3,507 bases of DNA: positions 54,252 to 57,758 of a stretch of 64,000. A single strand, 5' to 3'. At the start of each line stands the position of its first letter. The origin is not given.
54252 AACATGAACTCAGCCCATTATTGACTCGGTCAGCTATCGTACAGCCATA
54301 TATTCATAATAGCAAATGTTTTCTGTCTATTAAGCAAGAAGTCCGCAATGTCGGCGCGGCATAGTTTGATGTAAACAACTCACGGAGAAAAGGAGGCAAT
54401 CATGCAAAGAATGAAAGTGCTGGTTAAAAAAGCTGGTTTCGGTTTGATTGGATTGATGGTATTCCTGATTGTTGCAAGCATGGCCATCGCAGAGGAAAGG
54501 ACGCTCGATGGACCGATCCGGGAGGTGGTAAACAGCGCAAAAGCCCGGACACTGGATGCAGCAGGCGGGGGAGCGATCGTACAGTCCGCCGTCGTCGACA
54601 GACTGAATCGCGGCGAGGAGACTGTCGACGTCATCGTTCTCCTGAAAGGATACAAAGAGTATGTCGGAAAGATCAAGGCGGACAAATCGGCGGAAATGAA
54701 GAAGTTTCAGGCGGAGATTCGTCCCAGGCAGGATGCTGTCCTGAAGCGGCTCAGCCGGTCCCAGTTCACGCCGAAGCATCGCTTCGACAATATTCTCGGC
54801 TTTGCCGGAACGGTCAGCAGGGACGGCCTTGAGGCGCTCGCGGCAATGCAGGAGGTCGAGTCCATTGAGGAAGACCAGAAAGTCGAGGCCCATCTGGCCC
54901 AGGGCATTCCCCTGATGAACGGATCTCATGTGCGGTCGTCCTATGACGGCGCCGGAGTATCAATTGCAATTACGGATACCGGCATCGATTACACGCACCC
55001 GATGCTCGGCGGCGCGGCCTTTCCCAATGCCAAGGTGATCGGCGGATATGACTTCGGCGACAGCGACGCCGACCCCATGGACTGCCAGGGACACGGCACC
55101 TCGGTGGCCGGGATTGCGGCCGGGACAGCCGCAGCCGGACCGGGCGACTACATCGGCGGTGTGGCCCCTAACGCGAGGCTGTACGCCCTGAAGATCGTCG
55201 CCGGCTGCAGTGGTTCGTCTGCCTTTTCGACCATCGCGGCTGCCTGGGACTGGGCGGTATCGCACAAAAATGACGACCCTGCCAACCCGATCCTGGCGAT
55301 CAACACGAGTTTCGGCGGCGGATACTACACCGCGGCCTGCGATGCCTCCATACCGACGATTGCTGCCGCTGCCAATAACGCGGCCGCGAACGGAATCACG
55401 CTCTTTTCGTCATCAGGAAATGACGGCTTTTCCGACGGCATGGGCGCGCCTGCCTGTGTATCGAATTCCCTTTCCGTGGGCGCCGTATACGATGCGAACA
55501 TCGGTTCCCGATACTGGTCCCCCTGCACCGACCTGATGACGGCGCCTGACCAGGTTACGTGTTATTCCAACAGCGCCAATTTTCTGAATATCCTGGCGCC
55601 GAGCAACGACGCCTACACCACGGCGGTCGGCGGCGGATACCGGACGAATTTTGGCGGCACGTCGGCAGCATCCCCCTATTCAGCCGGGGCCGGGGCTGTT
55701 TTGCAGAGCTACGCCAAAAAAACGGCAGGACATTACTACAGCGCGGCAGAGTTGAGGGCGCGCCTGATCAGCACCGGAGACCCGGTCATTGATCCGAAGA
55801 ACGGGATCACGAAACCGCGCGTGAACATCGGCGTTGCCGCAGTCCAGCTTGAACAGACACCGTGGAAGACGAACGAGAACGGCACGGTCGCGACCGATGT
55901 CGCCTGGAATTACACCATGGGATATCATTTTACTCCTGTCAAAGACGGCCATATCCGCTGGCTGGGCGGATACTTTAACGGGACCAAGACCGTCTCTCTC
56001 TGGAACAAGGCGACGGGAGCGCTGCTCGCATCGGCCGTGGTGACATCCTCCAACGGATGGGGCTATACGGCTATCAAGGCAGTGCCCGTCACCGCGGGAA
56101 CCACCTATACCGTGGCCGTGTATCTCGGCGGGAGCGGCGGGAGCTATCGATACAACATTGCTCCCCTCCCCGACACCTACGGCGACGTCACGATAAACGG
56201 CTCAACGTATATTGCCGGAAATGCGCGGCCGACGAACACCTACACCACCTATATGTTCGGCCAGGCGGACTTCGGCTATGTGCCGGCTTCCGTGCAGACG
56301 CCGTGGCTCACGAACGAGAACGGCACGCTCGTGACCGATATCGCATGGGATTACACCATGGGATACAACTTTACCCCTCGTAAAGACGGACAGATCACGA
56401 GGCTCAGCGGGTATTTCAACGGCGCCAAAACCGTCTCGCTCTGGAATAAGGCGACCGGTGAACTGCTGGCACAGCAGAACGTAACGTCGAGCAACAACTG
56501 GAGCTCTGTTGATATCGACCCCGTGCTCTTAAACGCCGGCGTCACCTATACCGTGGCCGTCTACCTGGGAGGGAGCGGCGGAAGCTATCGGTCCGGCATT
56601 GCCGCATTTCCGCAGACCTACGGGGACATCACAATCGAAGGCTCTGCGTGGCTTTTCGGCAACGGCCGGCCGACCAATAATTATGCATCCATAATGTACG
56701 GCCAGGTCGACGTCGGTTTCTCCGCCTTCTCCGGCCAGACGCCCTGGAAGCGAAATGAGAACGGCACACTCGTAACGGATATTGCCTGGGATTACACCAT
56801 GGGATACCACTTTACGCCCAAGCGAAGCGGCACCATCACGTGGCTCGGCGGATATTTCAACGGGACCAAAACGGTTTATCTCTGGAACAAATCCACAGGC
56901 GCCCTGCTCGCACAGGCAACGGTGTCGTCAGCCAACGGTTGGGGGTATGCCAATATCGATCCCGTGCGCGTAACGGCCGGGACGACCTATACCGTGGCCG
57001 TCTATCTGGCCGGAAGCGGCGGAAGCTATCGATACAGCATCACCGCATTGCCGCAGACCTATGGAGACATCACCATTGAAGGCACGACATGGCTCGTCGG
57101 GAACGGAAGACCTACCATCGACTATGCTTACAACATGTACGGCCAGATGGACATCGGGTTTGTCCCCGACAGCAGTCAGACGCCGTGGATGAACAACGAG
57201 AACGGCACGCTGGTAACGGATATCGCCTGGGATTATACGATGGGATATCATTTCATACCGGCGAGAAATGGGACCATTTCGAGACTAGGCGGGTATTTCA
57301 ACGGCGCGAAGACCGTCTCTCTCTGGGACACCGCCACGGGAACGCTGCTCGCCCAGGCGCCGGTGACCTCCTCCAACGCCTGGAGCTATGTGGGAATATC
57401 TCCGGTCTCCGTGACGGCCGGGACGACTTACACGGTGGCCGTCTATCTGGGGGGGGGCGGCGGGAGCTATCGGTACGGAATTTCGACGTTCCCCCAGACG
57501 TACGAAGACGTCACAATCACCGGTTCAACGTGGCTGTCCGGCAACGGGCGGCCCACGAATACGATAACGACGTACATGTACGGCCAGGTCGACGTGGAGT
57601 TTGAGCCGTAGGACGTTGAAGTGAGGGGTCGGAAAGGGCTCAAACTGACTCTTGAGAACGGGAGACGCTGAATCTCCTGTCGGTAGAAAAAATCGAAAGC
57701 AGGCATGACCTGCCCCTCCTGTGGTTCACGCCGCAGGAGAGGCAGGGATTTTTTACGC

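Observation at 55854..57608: Four ~147-aa (~441-bp) tandem repeat domains of unknown function at the C-terminus of a secreted S8 subtilase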

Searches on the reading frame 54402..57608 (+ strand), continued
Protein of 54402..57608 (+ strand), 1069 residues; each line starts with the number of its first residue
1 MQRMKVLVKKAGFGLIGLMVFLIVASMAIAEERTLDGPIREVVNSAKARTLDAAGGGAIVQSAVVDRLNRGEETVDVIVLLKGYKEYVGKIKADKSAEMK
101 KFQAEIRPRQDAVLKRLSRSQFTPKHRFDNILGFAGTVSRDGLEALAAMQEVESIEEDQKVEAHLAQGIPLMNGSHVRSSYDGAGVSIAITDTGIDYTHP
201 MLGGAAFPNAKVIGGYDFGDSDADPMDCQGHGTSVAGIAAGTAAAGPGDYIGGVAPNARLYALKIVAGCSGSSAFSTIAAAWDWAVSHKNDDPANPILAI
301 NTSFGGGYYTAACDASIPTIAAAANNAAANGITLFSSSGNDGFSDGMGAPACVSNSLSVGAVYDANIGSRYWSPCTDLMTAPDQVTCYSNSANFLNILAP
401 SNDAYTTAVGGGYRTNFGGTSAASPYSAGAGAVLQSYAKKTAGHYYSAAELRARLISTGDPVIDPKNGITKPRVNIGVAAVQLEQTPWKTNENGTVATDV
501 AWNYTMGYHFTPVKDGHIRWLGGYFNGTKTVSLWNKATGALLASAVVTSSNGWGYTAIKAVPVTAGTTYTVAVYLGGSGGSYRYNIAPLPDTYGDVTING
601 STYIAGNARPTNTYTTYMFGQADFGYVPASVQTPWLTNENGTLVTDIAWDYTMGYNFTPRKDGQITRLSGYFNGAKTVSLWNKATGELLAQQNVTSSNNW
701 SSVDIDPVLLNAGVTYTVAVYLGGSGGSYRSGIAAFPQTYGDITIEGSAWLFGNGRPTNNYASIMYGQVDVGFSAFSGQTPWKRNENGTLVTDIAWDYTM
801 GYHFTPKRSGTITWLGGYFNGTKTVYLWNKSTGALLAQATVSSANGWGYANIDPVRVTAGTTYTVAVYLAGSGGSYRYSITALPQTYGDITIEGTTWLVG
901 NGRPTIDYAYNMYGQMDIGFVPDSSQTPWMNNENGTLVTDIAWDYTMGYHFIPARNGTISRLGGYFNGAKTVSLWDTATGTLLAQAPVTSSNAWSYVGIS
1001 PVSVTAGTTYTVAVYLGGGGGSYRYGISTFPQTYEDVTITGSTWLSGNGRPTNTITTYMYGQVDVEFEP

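Call 21: find_encoding_contigs(protein=P0002, flank=8000, max_places=4)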
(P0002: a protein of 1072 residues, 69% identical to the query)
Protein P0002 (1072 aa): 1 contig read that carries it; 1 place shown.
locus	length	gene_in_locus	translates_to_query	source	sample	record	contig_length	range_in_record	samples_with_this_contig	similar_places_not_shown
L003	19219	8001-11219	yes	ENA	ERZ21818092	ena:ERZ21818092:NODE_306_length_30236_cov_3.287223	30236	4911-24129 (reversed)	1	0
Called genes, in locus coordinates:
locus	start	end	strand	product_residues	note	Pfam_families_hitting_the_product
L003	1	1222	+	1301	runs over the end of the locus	PF00989:PAS, PF08447:PAS_3, PF08448:PAS_4, PF13426:PAS_9, PF00989:PAS, PF13188:PAS_8, PF13426:PAS_9, PF00989:PAS, +17 more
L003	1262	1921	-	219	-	PF09335:VTT_dom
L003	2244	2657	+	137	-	PF00355:Rieske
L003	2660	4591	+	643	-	PF00033:Cytochrome_B, PF13631:Cytochrom_B_N_2, PF00032:Cytochrom_B_C, PF09699:Paired_CXXCH_1 (faint), PF14522:Cytochrome_C7 (faint)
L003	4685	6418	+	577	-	PF02554:CstA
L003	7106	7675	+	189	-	-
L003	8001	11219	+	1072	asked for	PF05922:Inhibitor_I9 (faint), PF00082:Peptidase_S8, PF13313:DUF4082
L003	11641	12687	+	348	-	PF21088:MS_channel_1st, PF00924:MS_channel_2nd, PF21082:MS_channel_3rd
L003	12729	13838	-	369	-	PF04055:Radical_SAM, PF13186:SPASM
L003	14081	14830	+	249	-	PF00106:adh_short, PF08659:KR, PF23441:SDR, PF13561:adh_short_C2, PF08643:DUF1776 (weak)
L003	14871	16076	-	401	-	PF13439:Glyco_transf_4, PF13579:Glyco_trans_4_4, PF20706:GT4-conflict (weak), PF00534:Glycos_transf_1, PF13692:Glyco_trans_1_4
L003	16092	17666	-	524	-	PF03632:Glyco_hydro_65m, PF03633:Glyco_hydro_65C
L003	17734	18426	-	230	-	PF03636:Glyco_hydro_65N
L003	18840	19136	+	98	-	-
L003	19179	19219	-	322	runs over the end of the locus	PF08100:Dimerisation (weak), PF00891:Methyltransf_2, PF03848:TehB (faint), PF13489:Methyltransf_23, PF08241:Methyltransf_11, PF08242:Methyltransf_12, PF13649:Methyltransf_25, PF13847:Methyltransf_31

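Call 49: find_encoding_contigs(protein=P0004, flank=8000, max_places=3)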
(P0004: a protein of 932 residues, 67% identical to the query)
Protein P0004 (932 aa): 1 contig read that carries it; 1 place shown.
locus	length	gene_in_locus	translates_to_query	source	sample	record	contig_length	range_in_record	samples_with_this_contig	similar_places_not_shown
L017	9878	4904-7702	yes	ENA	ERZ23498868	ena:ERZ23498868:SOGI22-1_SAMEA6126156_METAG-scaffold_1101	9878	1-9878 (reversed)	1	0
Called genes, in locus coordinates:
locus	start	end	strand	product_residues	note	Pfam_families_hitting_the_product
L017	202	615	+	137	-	PF00355:Rieske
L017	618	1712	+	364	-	PF00033:Cytochrome_B, PF13631:Cytochrom_B_N_2, PF00032:Cytochrom_B_C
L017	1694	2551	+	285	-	PF13435:Cytochrome_C554 (faint), PF22113:Mtrc-MtrF_II-IV_dom (faint), PF09699:Paired_CXXCH_1 (faint), PF14522:Cytochrome_C7 (faint)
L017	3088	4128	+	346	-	PF02554:CstA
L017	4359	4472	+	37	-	-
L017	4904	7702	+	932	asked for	PF00082:Peptidase_S8, PF13313:DUF4082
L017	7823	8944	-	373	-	PF04055:Radical_SAM, PF13186:SPASM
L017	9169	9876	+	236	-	?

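Call 50: find_encoding_contigs(protein=P0003, flank=8000, max_places=3)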
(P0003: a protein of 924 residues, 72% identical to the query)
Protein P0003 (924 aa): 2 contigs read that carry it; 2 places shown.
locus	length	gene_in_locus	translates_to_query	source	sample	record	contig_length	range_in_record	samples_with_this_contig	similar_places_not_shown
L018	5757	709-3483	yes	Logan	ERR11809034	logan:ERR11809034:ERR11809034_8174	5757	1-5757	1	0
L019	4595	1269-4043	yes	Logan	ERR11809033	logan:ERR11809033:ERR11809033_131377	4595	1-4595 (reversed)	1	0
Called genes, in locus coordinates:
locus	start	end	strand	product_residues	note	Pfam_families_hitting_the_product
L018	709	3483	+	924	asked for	PF05922:Inhibitor_I9 (weak), PF00082:Peptidase_S8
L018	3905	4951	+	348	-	PF21088:MS_channel_1st, PF00924:MS_channel_2nd, PF21082:MS_channel_3rd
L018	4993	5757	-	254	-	?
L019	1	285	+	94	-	?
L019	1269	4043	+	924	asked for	PF05922:Inhibitor_I9 (weak), PF00082:Peptidase_S8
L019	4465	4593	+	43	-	?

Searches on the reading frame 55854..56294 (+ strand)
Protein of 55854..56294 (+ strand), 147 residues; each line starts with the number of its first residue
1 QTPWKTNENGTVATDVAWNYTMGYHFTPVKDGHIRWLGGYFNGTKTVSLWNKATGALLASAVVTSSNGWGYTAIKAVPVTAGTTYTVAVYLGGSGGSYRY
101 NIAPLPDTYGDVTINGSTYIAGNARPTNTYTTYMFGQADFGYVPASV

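Call 6: search_protein_families(library=pfam, proteins=[window:55854-56294:+], max_evalue=10)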
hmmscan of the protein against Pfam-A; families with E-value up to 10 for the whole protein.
window:55854-56294:+ (147 aa): 1 family
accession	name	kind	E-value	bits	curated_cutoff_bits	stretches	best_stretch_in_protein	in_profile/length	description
PF24424.1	FNG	-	0.12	12.9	27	1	70-143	51-116/146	FNG domain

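Call 53: search_protein_families(library=phrogs, proteins=[window:55854-56294:+], max_evalue=1)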
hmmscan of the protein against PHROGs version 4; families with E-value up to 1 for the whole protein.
window:55854-56294:+ (147 aa): 0 families

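Call 61: search_protein_families(library=ncbifam, proteins=[window:55854-56294:+], max_evalue=1)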
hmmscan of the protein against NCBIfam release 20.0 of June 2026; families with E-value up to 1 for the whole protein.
window:55854-56294:+ (147 aa): 1 family
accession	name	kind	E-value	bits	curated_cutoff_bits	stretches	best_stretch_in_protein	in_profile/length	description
NF033179.1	TnsA_like_Actin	subfamily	0.22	10.9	110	0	10-40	117-147/212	TnsA-like heteromeric transposase endonuclease subunit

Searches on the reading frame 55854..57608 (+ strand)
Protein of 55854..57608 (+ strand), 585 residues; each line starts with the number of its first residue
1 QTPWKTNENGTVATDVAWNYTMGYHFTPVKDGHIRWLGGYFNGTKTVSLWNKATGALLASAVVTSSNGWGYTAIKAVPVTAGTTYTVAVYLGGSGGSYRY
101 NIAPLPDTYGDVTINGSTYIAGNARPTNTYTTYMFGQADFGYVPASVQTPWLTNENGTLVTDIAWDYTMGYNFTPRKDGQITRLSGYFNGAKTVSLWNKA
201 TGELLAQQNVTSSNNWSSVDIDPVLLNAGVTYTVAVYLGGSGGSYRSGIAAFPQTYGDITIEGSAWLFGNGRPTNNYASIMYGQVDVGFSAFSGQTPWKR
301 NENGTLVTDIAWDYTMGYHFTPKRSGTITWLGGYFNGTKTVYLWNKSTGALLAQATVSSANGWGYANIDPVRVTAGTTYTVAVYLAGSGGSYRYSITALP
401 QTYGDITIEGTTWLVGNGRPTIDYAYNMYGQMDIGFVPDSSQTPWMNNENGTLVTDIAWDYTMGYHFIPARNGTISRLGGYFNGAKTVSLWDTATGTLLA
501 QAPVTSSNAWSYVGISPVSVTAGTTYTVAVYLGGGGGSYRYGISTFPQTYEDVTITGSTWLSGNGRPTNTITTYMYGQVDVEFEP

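Call 7: search_solved_structures(query=window:55854-57608:+, max_evalue=10, show_alignments=2)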
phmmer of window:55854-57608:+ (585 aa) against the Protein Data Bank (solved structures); distinct sequences matched with E-value up to 10: 0.

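Call 64: predict_structure(alignment_id=A3)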
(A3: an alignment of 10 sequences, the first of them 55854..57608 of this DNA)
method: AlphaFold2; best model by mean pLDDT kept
length: 585 residues; sequences in the alignment: 10
mean_pLDDT: 90.2   pTM: 0.63
mean pLDDT of the five models: 90.2, 89.0, 88.8, 88.2, 87.5
residues with pLDDT >= 90: 360; 70-90: 218; 50-70: 7; < 50: 0
segments of 3 or more residues with pLDDT < 50: none
pLDDT, mean of each block of 10 residues (from residue 1): 82 93 93 85 97 92 91 76 93 93 87 94 95 93 77 90 96 90 92 96 92 88 79 97 95 92 96 92 92 77 87 94 86 91 93 87 78 88 94 92 89 93 88 87 84 89 95 93 94 96 91 91 97 90 88 93 93 90 89
secondary structure, 60 per line:
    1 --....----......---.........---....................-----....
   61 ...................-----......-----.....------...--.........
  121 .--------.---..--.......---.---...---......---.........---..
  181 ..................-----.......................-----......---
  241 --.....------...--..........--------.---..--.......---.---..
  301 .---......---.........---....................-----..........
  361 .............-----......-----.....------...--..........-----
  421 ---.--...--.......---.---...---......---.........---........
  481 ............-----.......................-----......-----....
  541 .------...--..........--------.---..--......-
elements in order: H3-6 E11-16 E20-28 E32-51 E57-79 E85-90 E96-100 E107-109 E112-121 E138-144 E158-163 E167-175 E179-198 E204-226 E232-237 E243-247 E254-256 E259-268 E285-291 E305-310 E314-322 E326-345 E351-373 E379-384 E390-394 E401-403 E406-415 E427-429 E432-438 E452-457 E461-469 E473-492 E498-520 E526-531 E537-541 E548-550 E553-562 E579-584

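Call 66: fold_search(model_id=the predicted structure, library=pdb)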
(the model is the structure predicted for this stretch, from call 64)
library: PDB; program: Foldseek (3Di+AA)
matches with E <= 10: 1080; with E <= 0.001: 12
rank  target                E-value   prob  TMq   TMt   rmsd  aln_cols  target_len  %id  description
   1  8w7n                  6.1e-07  0.84  0.12  0.08  38.8       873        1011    8  Crystal structure of the in-cell Cry1Aa purified from Bacillus thuringiensis (released 2024-03-06)
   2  5x7o_A                2.9e-05  0.66  0.14  0.08  23.2       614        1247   11  Crystal structure of Paenibacillus sp. 598K alpha-1,6-glucosyltransferase (released 2017-07-26)
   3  4w8j                  3.3e-05  0.51  0.13  0.09  37.3       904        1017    6  Structure of the full-length insecticidal protein Cry1Ac reveals intriguing details of toxin packaging into in vivo form (released 2014-09-17)
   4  8h2i_bG               2.1e-04  0.85  0.18  0.21  27.3       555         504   10  Near-atomic structure of five-fold averaged PBCV-1 capsid (released 2022-11-16)
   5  5ej1_B                3.2e-04  0.35  0.10  0.09  22.1       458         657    7  Pre-translocation state of bacterial cellulose synthase (released 2016-03-30)
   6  9efi_A                3.6e-04  0.35  0.12  0.10  21.3       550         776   10  VIP3Cb1 Protoxin Structure (released 2025-06-18)
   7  9efg_A                3.8e-04  0.38  0.14  0.12  20.5       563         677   10  VIP3Cb1 Toxin structure (released 2025-06-18)
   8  8h3u_A                4.5e-04  0.23  0.10  0.10  24.6       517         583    9  Inhibitor-bound EP, polyA model (released 2022-11-23)
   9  6v7j_C                7.1e-04  0.38  0.11  0.16  17.2       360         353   10  The C2221 crystal form of canavalin at 173 K (released 2020-02-19)
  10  7vrp_A                7.5e-04  0.10  0.07  0.10  27.1       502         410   10  Structure of infectious bursal disease virus Gx strain (released 2022-03-30)
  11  5yjs_A                8.4e-04  0.14  0.09  0.11  18.4       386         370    9  Structure of vicilin from Capsicum annuum (released 2018-10-10)
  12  6l4c_A                8.9e-04  0.18  0.09  0.12  19.3       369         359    8  Crystal structure of vicilin from Corylus avellana (Hazelnut) (released 2019-12-04)
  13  7sqc_1D               1.1e-03  0.57  0.15  0.07  22.6       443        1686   10  Ciliary C1 central pair apparatus isolated from Chlamydomonas reinhardtii (released 2022-04-13)
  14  2cav                  1.1e-03  0.18  0.09  0.13  17.6       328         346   11  CANAVALIN FROM JACK BEAN (released 1998-11-25)
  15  1uik_B                1.3e-03  0.33  0.11  0.15  17.1       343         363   12  Crystal structure of soybean beta-conglycinin alpha prime homotrimer (released 2004-07-16)
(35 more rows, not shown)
